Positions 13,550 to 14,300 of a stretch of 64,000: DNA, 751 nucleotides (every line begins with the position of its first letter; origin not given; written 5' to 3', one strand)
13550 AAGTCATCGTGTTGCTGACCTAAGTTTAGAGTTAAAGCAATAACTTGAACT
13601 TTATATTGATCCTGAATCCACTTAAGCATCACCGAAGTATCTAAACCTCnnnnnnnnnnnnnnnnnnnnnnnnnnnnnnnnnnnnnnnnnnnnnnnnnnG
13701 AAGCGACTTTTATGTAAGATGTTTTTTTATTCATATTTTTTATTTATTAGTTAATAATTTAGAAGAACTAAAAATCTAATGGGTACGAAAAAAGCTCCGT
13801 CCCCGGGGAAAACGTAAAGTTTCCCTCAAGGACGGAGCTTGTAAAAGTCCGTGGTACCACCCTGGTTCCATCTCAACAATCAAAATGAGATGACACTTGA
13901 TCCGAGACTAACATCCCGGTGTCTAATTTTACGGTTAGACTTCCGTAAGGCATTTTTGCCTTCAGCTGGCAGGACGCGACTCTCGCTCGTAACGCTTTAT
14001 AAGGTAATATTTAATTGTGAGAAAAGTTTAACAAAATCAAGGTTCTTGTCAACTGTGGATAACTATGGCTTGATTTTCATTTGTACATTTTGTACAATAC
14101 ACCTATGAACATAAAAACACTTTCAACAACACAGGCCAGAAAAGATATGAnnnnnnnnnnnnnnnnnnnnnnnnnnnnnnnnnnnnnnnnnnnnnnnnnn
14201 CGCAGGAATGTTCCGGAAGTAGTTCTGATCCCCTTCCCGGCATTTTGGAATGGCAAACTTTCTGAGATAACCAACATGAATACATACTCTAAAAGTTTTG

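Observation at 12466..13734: argG carries a single in-frame TAA inside conserved sequence; argH lacks its C-terminal domain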

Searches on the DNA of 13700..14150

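Call 6: search_rna_families(source=window, start=13700, end=14150, threshold=evalue, max_evalue=1, show_alignments=2)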
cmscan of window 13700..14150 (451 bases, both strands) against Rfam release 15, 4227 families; matches with E-value up to 1: 3.
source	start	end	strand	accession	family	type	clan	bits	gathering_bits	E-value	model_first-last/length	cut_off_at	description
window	13825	14001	-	RF00230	T-box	Cis-reg; leader;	-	41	93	8.7e-08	1-219/219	no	T-box leader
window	13708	13844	+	RF01859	Phe_leader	Cis-reg; leader;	-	19.4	55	0.94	1-125/125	no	Phenylalanine leader peptide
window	13745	13926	-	RF00004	U2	Gene; snRNA; splicing;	CL00006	17.1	46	0.33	1-192/192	no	U2 spliceosomal RNA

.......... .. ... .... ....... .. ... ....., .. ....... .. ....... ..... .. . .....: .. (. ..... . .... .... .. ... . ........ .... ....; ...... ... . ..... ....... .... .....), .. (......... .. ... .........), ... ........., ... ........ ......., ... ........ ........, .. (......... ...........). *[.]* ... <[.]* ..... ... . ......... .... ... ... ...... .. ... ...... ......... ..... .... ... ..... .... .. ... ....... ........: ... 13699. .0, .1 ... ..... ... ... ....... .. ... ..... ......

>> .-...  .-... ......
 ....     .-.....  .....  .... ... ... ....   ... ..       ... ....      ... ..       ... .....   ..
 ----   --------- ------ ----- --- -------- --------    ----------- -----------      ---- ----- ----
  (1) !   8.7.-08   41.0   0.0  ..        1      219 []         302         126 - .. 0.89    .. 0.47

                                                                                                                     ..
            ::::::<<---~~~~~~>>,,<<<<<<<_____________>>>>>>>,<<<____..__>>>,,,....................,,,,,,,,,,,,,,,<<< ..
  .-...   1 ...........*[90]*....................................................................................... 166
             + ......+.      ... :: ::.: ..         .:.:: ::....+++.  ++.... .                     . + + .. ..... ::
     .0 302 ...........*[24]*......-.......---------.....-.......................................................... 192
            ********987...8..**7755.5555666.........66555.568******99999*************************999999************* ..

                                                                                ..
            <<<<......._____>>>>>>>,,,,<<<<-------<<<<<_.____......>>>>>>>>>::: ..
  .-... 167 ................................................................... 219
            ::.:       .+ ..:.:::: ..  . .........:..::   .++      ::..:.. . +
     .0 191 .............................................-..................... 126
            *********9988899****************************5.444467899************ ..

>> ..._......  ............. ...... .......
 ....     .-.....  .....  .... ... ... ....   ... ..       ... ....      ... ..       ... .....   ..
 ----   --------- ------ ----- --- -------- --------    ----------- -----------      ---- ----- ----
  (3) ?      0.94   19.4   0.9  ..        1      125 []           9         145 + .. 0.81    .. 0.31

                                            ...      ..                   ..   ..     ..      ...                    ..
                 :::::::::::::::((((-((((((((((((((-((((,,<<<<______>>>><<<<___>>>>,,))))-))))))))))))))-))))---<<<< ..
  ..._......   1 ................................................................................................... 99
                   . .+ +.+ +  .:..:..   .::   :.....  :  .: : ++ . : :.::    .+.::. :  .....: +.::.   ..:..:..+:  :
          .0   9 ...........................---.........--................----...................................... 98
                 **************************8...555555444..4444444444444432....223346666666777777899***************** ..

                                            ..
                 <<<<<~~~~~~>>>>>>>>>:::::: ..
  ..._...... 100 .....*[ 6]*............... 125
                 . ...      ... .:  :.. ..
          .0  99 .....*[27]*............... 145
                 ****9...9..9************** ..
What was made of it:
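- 13788..14001 (-): T-box-like leader. It holds a putative specifier CGC at 13978..13976 inside the conserved AGUCGCG (13981..13975). The T-box core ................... is at 13867..13849. A terminator hairpin plus U-run is at about 13839..13788. Rfam RF00230: 41 bits, below the gathering score of 93, E 8.7e-8 (call 6).
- On T-box leader (RF00230): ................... aligned to the model (call 6). Ninety Stem I model positions are replaced by 24 nt (call 6).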
